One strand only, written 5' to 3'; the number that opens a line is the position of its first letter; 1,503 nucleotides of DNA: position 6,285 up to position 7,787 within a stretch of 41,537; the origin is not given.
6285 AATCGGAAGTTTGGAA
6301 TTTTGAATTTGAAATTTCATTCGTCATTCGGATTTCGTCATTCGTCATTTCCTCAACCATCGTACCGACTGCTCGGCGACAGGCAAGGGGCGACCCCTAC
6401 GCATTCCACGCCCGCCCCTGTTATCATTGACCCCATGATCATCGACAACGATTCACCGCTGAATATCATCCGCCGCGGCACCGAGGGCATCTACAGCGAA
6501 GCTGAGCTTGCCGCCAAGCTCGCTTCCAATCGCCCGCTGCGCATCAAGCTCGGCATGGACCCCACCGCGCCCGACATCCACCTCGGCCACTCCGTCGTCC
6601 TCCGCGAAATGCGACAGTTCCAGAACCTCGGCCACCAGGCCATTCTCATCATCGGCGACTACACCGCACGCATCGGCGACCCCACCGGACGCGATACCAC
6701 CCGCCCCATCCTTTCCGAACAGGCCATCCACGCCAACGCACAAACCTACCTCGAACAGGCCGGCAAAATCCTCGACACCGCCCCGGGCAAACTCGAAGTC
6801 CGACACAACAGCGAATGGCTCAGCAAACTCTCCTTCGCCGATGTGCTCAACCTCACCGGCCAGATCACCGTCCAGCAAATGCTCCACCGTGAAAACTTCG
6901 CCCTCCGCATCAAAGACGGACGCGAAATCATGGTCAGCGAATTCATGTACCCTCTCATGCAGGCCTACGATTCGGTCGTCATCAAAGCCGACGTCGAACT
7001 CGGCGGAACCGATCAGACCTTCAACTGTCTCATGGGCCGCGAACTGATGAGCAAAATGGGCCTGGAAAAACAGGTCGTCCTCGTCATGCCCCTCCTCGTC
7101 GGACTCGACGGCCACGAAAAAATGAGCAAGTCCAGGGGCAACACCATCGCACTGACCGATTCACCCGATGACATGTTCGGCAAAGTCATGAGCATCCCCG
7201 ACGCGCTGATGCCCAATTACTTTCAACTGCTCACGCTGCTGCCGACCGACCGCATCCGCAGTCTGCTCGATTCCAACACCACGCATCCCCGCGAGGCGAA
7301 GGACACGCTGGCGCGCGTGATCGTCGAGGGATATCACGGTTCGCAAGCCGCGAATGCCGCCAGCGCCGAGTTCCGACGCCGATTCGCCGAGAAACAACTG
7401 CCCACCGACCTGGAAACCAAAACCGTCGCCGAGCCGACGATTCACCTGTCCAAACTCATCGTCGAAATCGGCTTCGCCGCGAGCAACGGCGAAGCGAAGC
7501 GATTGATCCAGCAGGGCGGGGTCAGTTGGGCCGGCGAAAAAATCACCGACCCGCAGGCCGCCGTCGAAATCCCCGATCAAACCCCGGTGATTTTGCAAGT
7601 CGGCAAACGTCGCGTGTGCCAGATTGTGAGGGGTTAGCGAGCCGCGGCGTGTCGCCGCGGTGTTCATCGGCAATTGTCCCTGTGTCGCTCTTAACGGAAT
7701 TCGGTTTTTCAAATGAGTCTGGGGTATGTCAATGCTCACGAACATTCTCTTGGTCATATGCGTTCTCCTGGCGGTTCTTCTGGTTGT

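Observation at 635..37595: Most intergenic spacers carry a long hairpin whose arms are built from short tandem oligomers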

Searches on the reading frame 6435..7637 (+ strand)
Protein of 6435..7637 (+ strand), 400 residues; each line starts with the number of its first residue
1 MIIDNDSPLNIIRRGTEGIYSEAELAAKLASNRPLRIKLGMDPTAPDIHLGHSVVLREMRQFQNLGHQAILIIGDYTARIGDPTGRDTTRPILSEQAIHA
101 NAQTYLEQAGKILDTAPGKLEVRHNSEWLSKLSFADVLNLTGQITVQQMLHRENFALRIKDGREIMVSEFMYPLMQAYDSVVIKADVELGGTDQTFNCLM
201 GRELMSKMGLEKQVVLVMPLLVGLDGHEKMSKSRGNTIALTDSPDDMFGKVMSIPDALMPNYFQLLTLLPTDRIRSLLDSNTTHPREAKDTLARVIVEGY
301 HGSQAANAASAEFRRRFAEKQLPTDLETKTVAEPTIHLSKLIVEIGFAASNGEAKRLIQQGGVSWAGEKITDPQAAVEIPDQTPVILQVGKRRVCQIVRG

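Call 57: find_homologous_proteins(query=window:6435-7637:+, max_evalue=1e-80)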
Query window:6435-7637:+ (400 aa): 7946 proteins with E <= 1e-80 among 8000 candidates; the best 120 are listed.
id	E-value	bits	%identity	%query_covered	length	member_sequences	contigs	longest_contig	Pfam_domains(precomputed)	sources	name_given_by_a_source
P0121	5.4e-253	857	96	100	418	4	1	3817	PF22421.2,PF00579.32,PF01479.31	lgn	-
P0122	3.7e-186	637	75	97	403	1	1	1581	PF22421.2,PF00579.32,PF01479.31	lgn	-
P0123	3.3e-185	634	73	99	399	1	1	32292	PF22421.2,PF00579.32,PF01479.31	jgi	-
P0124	5.9e-183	626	73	97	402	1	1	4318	PF22421.2,PF00579.32,PF01479.31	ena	-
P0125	1.9e-181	622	73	99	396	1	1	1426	PF22421.2,PF00579.32,PF01479.31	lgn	-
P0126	2.0e-181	621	73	99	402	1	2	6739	PF22421.2,PF00579.32,PF01479.31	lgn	-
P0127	4.5e-181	620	72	99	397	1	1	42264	PF22421.2,PF00579.32,PF01479.31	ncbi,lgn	-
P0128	5.0e-181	620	72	99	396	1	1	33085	PF22421.2,PF00579.32,PF01479.31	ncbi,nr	ncbi:MAG: tyrosine--tRNA ligase [Phycisphaeraceae bacterium]|nr:tyrosine--tRNA ligase [Phycisphaerac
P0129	1.1e-180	619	70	99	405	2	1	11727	PF22421.2,PF00579.32,PF01479.31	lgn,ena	-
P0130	1.9e-180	618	71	100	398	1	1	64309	PF22421.2,PF00579.32,PF01479.31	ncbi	-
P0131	2.0e-180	618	71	100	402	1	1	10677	PF22421.2,PF00579.32,PF01479.31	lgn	-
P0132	3.6e-180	617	71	97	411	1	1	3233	PF22421.2,PF00579.32,PF01479.31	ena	-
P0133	4.1e-180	617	72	97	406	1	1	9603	PF22421.2,PF00579.32,PF01479.31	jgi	jgi:tyrosyl-tRNA synthetase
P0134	7.2e-180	616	72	98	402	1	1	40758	PF22421.2,PF00579.32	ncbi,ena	-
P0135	1.4e-179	615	71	98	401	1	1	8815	PF00579.32,PF01479.31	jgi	-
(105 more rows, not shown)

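Call 58: find_encoding_contigs(protein=P0121, flank=10000, max_places=4)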
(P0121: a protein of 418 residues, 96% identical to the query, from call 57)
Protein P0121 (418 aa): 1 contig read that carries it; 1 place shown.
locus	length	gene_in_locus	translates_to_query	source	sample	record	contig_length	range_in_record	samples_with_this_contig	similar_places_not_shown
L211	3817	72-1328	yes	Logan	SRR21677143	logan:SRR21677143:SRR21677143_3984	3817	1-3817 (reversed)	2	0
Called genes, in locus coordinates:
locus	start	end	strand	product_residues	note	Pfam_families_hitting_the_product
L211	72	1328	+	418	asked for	PF00579:tRNA-synt_1b, PF22421:SYY_C-terminal (weak), PF01479:S4 (weak)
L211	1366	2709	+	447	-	PF02646:RmuC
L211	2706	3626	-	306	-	PF00884:Sulfatase, PF01663:Phosphodiest, PF01676:Metalloenzyme, PF02995:DUF229 (weak), PF00884:Sulfatase (weak)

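Call 59: find_encoding_contigs(protein=P0123, flank=10000, max_places=2)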
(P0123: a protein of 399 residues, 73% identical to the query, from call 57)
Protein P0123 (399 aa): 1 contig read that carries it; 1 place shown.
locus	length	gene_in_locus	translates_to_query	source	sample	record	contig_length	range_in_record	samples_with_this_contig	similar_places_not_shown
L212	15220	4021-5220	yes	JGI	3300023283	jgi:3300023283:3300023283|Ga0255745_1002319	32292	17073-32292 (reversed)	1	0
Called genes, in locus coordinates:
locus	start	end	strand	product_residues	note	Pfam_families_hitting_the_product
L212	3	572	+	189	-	?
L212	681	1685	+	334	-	PF00248:Aldo_ket_red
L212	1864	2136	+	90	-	PF00830:Ribosomal_L28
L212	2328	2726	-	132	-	PF00507:Oxidored_q4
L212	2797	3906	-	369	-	PF03372:Exo_endo_phos, PF19580:Exo_endo_phos_3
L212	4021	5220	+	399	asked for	PF00579:tRNA-synt_1b, PF22421:SYY_C-terminal (weak), PF01479:S4 (weak)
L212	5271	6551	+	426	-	PF02646:RmuC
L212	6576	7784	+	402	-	PF13485:Peptidase_MA_2 (faint), PF07607:DUF1570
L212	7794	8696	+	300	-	PF00288:GHMP_kinases_N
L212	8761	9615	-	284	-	PF07963:N_methyl (weak)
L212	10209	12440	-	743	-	PF00595:PDZ, PF13180:PDZ_2, PF17820:PDZ_6, PF03572:Peptidase_S41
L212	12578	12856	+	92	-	-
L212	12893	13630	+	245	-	PF00106:adh_short, PF08659:KR (weak), PF13561:adh_short_C2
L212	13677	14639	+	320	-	-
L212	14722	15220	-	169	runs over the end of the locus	PF00380:Ribosomal_S9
